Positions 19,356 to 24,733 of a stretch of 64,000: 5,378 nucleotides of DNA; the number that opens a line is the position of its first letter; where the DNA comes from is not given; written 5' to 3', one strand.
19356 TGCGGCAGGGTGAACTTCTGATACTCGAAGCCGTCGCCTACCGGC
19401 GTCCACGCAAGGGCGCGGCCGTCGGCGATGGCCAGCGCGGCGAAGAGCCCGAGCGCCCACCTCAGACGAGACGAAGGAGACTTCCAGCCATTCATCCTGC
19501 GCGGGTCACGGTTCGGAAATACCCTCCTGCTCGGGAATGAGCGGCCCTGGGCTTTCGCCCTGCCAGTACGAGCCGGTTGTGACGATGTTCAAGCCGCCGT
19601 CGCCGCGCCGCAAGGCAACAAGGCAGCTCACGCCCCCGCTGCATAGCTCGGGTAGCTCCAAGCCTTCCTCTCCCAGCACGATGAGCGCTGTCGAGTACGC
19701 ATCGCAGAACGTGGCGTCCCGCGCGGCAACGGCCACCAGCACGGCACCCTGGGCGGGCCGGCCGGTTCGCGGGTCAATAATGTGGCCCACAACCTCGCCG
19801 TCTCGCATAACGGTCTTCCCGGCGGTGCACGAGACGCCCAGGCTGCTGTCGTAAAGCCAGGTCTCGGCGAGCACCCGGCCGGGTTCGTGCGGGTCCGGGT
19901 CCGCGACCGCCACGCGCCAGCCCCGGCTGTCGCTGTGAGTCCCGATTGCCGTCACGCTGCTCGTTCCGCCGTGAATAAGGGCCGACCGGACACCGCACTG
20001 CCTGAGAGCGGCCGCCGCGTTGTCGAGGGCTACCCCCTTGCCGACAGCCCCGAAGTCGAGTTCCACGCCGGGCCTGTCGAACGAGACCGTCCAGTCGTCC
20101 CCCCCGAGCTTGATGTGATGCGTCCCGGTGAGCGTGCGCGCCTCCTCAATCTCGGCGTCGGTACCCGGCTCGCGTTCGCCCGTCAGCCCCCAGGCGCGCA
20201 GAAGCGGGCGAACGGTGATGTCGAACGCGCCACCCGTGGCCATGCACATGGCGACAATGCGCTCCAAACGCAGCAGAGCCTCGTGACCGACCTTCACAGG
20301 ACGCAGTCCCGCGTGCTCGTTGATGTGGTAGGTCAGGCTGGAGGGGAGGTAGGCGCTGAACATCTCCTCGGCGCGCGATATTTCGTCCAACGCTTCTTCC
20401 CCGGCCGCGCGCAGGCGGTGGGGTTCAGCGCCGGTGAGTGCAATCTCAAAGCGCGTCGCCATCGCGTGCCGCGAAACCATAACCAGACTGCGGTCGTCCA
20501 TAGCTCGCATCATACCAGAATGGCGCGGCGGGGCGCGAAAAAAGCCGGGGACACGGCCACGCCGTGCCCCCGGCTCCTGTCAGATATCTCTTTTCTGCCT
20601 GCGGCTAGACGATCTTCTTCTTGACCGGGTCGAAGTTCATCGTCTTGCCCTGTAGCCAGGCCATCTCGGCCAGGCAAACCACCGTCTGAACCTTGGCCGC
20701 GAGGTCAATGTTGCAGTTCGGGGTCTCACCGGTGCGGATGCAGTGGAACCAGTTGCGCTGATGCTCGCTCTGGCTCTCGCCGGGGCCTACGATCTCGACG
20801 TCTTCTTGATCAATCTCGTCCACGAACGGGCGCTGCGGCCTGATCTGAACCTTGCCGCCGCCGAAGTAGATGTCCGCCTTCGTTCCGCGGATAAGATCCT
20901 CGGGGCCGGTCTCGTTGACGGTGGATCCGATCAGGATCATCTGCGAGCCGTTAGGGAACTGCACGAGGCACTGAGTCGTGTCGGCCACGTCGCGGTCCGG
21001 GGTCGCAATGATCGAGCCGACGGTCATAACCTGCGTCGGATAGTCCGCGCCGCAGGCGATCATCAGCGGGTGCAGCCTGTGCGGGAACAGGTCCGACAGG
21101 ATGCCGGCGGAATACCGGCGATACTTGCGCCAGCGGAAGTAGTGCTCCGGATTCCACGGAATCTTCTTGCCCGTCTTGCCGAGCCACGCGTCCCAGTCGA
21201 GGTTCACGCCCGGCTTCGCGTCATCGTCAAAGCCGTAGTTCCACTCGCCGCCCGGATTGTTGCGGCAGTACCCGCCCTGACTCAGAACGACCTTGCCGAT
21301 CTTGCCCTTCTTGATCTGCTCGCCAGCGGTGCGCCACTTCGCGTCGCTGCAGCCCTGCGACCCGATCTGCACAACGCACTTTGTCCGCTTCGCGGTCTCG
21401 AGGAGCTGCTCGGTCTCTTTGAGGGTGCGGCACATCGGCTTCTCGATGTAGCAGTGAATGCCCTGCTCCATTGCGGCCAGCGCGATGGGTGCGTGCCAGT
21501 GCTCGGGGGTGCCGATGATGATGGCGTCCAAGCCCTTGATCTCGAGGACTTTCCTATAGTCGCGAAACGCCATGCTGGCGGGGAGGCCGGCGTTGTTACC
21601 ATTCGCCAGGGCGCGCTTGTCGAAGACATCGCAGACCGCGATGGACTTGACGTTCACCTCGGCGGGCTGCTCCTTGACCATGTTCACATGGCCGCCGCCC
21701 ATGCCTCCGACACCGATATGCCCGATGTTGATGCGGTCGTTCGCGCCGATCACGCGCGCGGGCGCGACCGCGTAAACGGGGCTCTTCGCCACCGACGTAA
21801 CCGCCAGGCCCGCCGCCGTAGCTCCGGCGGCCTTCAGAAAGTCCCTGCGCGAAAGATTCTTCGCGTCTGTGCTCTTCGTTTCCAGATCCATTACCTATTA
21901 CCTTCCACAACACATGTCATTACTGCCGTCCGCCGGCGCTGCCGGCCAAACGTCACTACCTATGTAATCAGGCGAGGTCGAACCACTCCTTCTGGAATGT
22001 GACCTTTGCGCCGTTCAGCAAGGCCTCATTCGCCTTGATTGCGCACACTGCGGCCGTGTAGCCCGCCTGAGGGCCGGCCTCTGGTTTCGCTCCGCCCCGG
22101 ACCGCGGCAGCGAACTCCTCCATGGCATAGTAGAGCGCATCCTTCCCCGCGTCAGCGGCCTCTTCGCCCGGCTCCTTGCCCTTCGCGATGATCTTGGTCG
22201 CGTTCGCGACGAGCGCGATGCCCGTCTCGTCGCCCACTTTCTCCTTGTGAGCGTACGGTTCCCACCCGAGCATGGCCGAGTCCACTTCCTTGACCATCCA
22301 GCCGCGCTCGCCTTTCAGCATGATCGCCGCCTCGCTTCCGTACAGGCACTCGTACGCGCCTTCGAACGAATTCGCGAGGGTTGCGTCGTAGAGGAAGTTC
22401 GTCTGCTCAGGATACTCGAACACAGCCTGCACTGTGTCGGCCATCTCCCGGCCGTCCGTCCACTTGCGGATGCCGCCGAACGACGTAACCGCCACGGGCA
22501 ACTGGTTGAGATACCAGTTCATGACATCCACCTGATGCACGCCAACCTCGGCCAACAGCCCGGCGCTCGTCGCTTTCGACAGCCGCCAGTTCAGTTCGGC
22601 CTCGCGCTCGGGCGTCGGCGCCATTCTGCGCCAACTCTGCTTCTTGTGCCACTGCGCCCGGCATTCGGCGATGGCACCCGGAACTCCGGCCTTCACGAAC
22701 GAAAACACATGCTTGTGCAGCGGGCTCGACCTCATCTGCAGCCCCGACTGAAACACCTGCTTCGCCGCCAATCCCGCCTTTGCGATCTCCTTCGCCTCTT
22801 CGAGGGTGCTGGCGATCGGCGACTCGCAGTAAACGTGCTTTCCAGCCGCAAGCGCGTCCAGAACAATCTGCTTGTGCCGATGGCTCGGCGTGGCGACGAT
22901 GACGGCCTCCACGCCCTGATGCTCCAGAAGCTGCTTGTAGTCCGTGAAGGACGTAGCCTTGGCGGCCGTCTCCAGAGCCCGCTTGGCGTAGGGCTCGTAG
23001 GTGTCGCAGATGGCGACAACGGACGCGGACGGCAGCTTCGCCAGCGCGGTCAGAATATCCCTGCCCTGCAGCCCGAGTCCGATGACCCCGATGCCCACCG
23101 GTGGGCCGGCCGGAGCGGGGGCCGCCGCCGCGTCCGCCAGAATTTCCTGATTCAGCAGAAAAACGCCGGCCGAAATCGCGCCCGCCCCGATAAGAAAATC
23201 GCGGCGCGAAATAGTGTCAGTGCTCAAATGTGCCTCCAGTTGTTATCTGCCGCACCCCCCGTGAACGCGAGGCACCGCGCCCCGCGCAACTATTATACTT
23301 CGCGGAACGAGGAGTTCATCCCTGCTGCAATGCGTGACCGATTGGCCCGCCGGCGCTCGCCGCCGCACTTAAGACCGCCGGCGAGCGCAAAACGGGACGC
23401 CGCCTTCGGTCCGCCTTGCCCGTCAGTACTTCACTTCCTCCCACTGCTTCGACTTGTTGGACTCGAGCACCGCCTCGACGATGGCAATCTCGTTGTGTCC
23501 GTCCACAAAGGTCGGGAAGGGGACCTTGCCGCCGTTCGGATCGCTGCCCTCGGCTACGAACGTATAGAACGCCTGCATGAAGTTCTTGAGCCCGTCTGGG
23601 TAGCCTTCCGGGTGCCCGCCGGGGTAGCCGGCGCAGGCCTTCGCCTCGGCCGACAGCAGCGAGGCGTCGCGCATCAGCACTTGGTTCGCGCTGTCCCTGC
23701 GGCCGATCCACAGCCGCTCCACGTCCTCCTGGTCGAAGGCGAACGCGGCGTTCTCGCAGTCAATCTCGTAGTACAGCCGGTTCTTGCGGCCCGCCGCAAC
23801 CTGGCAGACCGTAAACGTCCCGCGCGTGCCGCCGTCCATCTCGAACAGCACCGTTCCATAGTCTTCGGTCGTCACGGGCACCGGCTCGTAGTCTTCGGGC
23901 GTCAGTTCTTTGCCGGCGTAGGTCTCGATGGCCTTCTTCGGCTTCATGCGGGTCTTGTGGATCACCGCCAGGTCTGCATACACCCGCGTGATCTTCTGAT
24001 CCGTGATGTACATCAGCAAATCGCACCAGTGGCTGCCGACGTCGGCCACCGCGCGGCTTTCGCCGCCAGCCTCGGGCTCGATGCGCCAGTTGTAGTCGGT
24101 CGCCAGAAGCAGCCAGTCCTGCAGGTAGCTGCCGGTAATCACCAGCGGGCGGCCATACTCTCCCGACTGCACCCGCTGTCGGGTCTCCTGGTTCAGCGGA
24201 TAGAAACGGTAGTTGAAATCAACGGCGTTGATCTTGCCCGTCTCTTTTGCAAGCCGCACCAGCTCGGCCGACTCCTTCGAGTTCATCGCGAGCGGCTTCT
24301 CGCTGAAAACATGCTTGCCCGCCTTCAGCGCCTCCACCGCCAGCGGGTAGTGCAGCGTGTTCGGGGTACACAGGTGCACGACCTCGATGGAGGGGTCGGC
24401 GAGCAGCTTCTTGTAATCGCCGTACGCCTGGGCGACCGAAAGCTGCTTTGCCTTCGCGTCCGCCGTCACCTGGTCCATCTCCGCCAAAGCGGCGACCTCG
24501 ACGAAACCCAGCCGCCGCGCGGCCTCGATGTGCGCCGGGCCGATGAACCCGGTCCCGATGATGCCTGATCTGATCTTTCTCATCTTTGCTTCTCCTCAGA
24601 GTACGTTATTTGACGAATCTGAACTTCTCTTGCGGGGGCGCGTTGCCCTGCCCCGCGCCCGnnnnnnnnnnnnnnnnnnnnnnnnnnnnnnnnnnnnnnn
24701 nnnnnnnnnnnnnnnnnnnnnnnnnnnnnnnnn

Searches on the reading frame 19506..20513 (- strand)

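Call 93: search_protein_families(library=pfam, proteins=[window:19506-20513:-], max_evalue=0.00001)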
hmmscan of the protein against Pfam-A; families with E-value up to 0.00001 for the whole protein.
window:19506-20513:- (335 aa): 1 family
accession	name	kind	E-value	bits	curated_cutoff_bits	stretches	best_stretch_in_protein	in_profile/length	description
PF02424.20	ApbE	-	2.6e-55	188.3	25.6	1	18-289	1-256/266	ApbE family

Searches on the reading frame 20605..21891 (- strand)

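Call 93: search_protein_families(library=pfam, proteins=[window:20605-21891:-], max_evalue=0.00001)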
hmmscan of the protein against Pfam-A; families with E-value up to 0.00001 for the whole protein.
window:20605-21891:- (428 aa): 5 families
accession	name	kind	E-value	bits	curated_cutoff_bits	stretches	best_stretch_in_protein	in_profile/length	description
PF01408.29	GFO_IDH_MocA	-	2.6e-20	73.7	24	1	54-177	1-119/120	Oxidoreductase family, NAD-binding Rossmann fold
PF22725.1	GFO_IDH_MocA_C3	-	3.9e-10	40.2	27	1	246-340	27-122/124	GFO/IDH/MocA C-terminal domain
PF19051.5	GFO_IDH_MocA_C2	-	8.4e-10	39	23.3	1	230-427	51-234/254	Oxidoreductase family, C-terminal alpha/beta domain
PF10518.14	TAT_signal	-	1.7e-06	28.1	22.7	1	12-31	1-20/21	TAT (twin-arginine translocation) pathway signal sequence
PF02894.22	GFO_IDH_MocA_C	-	2.9e-06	27.7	22.9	0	243-364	20-155/218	Oxidoreductase family, C-terminal alpha/beta domain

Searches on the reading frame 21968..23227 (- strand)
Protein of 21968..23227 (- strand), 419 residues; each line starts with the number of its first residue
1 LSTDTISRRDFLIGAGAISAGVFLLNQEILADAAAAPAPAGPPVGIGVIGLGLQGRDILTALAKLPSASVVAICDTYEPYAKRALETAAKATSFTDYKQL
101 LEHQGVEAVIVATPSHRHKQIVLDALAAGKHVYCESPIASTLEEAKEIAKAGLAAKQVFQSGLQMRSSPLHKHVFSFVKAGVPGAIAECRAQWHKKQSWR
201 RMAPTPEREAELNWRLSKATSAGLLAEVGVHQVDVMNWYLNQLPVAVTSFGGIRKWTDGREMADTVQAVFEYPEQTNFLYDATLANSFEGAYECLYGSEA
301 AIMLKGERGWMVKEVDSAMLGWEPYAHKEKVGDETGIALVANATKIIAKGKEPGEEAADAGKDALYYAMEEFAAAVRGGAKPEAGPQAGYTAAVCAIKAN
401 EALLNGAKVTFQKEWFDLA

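Call 93: search_protein_families(library=pfam, proteins=[window:21968-23227:-], max_evalue=0.00001)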
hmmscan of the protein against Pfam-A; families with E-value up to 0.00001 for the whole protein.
window:21968-23227:- (419 aa): 4 families
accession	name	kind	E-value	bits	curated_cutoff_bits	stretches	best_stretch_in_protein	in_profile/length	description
PF01408.29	GFO_IDH_MocA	-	1e-23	84.7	24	1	45-157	2-114/120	Oxidoreductase family, NAD-binding Rossmann fold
PF22725.1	GFO_IDH_MocA_C3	-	3.9e-12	46.7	27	1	177-300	7-112/124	GFO/IDH/MocA C-terminal domain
PF02894.22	GFO_IDH_MocA_C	-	7.7e-11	42.6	22.9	1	205-410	26-217/218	Oxidoreductase family, C-terminal alpha/beta domain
PF03447.22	NAD_binding_3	-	2.1e-06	28.9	24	1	50-145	1-99/116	Homoserine dehydrogenase, NAD binding domain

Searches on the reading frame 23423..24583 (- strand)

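Call 93: search_protein_families(library=pfam, proteins=[window:23423-24583:-], max_evalue=0.00001)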
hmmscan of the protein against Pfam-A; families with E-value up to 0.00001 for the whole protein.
window:23423-24583:- (386 aa): 4 families
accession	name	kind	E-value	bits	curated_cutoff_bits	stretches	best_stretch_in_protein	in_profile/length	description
PF01408.29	GFO_IDH_MocA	-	6.5e-27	95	24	1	4-122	1-119/120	Oxidoreductase family, NAD-binding Rossmann fold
PF22725.1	GFO_IDH_MocA_C3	-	1.7e-23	83.4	27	1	132-280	2-122/124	GFO/IDH/MocA C-terminal domain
PF02894.22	GFO_IDH_MocA_C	-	5.2e-11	43.2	22.9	1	135-381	1-215/218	Oxidoreductase family, C-terminal alpha/beta domain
PF03447.22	NAD_binding_3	-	6.2e-06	27.3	24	0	10-117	1-111/116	Homoserine dehydrogenase, NAD binding domain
